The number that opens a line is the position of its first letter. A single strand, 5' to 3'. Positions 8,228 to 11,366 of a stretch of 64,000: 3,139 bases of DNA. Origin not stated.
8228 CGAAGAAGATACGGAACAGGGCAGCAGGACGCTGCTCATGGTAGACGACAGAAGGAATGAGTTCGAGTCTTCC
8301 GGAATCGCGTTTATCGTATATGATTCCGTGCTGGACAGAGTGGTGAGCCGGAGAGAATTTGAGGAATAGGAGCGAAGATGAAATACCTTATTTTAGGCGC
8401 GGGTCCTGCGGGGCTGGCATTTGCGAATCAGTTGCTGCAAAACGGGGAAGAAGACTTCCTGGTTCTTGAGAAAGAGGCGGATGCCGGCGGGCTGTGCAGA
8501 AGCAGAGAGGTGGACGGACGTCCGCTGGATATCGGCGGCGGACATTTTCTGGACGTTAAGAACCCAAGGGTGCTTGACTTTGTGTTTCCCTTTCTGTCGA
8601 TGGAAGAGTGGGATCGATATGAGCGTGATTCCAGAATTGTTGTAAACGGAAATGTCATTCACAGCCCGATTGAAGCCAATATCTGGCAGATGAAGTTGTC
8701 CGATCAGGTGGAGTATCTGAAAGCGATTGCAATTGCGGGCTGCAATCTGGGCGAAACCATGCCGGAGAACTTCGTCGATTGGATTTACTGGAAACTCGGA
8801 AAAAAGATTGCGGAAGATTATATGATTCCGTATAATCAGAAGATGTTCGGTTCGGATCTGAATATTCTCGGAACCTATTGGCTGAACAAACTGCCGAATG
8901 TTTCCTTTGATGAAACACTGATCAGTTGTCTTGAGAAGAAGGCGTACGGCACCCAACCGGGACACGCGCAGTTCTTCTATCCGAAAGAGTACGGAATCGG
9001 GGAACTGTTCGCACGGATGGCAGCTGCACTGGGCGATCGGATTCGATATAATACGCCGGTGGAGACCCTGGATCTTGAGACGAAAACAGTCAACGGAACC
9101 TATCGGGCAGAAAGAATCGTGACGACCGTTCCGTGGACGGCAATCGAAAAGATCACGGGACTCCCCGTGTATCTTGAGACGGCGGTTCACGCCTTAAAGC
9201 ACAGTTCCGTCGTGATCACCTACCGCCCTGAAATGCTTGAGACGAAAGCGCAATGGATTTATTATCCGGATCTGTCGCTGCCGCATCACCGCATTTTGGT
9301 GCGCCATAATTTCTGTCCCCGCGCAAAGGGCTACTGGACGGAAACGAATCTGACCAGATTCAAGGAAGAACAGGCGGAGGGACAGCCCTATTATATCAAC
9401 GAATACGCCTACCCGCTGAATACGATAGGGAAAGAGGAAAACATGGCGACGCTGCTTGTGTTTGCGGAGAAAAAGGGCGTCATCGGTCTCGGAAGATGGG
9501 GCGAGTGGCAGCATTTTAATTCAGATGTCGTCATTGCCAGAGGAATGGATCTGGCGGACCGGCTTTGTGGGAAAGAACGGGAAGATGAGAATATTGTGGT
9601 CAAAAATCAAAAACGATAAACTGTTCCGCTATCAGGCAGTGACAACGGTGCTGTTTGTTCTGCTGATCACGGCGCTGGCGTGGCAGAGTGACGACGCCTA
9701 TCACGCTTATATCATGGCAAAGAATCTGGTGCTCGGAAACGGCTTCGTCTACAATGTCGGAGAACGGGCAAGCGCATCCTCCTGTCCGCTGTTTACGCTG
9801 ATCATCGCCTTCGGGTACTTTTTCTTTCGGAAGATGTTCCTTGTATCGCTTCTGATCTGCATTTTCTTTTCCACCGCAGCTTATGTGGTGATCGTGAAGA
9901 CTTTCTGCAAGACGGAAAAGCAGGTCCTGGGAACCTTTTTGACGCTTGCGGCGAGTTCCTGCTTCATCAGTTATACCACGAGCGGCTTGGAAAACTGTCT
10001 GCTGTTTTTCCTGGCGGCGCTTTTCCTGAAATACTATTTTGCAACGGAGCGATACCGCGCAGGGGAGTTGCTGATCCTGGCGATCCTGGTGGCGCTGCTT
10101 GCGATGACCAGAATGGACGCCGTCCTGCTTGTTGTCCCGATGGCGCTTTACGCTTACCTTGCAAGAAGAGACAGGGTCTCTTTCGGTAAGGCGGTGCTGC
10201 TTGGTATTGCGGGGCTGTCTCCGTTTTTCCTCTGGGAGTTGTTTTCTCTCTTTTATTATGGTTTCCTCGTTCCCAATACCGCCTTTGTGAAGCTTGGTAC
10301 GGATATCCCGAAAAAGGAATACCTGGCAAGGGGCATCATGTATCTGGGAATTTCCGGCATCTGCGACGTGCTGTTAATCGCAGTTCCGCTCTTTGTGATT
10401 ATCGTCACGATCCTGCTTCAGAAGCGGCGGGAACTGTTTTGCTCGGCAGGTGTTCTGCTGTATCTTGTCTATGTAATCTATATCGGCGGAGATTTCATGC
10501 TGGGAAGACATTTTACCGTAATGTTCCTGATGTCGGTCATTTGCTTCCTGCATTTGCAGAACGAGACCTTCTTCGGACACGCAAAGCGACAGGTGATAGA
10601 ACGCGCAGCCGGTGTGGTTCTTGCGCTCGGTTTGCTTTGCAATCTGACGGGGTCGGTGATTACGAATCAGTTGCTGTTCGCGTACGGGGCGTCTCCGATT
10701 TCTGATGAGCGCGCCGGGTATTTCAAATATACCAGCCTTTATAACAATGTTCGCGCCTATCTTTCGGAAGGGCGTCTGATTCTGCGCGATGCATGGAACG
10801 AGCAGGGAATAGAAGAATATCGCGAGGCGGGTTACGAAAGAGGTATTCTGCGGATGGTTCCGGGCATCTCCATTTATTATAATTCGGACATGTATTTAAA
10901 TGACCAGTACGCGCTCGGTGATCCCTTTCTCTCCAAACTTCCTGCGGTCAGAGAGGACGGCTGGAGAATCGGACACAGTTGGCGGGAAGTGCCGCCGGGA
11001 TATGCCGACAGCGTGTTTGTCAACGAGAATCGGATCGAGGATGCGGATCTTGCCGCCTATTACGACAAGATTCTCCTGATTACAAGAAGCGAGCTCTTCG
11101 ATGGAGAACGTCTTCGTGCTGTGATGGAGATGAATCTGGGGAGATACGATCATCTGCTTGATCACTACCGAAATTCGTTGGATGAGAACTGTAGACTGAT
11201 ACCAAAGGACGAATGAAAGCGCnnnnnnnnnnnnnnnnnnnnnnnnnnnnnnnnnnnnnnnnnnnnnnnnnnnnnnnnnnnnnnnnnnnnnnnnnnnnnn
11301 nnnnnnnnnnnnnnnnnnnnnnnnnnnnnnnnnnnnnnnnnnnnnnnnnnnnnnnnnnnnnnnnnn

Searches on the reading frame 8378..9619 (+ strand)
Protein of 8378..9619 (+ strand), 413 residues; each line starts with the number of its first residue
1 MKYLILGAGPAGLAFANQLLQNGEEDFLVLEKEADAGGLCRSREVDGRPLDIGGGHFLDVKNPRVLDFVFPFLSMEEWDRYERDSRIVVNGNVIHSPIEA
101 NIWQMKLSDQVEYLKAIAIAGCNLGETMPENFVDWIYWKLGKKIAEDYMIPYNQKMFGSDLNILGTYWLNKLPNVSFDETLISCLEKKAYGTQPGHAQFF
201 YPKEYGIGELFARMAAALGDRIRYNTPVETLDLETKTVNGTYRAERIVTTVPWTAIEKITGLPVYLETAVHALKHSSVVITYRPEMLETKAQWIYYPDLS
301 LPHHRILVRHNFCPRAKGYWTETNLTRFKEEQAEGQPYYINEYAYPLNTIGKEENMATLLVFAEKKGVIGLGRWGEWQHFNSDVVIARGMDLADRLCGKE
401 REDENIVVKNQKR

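Call 25: search_protein_families(library=pfam, proteins=[window:8378-9619:+], max_evalue=0.0001)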
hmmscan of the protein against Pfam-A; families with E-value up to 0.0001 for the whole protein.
window:8378-9619:+ (413 aa): 4 families
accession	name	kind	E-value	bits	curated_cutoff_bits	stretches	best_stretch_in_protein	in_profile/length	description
PF01593.30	Amino_oxidase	-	9e-15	55.3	19.8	1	11-260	2-263/443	Flavin containing amine oxidoreductase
PF13450.12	NAD_binding_8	-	2.2e-12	47.5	21.9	1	5-69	1-65/68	NAD(P)-binding Rossmann-like domain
PF01266.30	DAO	-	5.4e-06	26.6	27.9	0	211-303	155-252/353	FAD dependent oxidoreductase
PF13738.12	Pyr_redox_3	-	6.2e-05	22.8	30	0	4-33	1-30/305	Pyridine nucleotide-disulphide oxidoreductase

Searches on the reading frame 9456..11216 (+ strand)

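Call 25: search_protein_families(library=pfam, proteins=[window:9456-11216:+], max_evalue=0.0001)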
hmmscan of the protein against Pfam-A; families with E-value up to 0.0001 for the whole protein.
window:9456-11216:+ (586 aa): 1 family
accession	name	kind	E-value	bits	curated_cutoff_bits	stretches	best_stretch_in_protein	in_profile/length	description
PF13231.12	PMT_2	-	1.8e-05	25.4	26.1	1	111-260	4-160/160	Dolichyl-phosphate-mannose-protein mannosyltransferase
